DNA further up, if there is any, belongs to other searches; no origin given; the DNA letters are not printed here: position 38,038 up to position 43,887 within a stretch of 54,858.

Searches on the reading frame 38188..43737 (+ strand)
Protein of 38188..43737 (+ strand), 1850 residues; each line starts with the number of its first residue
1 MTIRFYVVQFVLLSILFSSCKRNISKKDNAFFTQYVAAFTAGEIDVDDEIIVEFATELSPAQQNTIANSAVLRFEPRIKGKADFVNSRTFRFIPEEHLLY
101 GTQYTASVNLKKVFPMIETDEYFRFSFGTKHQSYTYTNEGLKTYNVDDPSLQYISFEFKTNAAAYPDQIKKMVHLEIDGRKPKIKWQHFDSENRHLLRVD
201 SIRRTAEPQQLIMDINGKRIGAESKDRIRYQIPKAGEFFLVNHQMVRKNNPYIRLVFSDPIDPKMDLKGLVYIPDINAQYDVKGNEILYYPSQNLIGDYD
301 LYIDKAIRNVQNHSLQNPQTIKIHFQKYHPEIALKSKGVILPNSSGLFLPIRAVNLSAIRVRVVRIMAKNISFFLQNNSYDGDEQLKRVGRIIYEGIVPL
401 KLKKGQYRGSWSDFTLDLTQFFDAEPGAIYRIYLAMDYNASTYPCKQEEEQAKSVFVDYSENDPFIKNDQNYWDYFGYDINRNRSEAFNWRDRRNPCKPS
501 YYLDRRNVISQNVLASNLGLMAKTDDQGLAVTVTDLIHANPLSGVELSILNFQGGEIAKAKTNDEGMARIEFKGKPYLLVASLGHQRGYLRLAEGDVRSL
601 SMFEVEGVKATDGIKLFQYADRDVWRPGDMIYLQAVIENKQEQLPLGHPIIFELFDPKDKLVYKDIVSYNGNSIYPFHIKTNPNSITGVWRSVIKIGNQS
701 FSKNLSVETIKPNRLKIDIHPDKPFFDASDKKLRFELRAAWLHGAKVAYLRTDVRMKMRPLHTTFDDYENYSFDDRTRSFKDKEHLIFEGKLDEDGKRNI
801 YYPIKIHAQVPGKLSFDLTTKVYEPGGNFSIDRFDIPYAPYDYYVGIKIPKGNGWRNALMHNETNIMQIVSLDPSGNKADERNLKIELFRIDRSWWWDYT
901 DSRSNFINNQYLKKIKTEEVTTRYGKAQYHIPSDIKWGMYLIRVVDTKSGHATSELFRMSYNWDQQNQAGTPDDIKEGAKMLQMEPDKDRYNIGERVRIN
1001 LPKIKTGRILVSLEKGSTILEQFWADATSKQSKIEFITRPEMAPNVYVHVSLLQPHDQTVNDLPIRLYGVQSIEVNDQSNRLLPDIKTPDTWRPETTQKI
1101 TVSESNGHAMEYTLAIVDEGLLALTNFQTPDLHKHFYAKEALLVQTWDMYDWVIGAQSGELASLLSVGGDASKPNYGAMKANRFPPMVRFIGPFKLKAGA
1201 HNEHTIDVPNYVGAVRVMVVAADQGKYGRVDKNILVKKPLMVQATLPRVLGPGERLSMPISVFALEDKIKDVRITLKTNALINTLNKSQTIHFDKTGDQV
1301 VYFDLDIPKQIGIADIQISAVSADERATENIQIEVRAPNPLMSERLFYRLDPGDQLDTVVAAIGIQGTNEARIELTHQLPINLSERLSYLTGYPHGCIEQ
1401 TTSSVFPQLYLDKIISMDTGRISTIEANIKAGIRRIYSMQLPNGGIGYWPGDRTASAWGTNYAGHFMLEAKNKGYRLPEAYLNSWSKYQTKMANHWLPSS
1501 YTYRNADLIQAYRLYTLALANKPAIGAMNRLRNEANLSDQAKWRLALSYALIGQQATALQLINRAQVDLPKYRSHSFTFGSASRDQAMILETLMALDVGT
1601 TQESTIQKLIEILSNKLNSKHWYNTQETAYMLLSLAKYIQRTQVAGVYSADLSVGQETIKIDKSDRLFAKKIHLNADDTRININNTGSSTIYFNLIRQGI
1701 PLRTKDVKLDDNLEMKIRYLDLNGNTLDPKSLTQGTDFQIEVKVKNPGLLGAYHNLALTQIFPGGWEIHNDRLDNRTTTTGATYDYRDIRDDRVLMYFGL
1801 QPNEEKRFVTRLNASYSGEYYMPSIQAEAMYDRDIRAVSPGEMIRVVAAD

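Call 74: search_protein_families(library=pfam, proteins=[window:38188-43737:+], max_evalue=0.00001)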
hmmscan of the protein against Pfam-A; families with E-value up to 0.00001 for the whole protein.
window:38188-43737:+ (1850 aa): 7 families
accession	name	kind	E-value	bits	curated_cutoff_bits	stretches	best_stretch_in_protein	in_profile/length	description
PF07703.20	A2M_BRD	-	1.3e-18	68.1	22.7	1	982-1124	1-140/140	Alpha-2-macroglobulin bait region domain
PF17962.7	bMG6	-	3.6e-18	66.2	23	1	846-959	1-110/112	Bacterial macroglobulin domain 6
PF11974.14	bMG3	-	3.8e-16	59.3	34.9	1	515-608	1-101/103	Bacterial alpha-2-macroglobulin MG3 domain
PF17973.7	bMG10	-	2.9e-13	50.6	26.2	1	1719-1832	8-129/131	Bacterial Alpha-2-macroglobulin MG10 domain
PF01835.25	MG2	-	1e-12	48.7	32.8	1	615-707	1-96/96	MG2 domain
PF17972.7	bMG5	-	4.7e-10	40.4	26.5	1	714-827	2-114/127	Bacterial Alpha-2-macroglobulin MG5 domain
PF00207.28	A2M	-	7.2e-09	35.8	21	1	1198-1276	12-92/92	Alpha-2-macroglobulin family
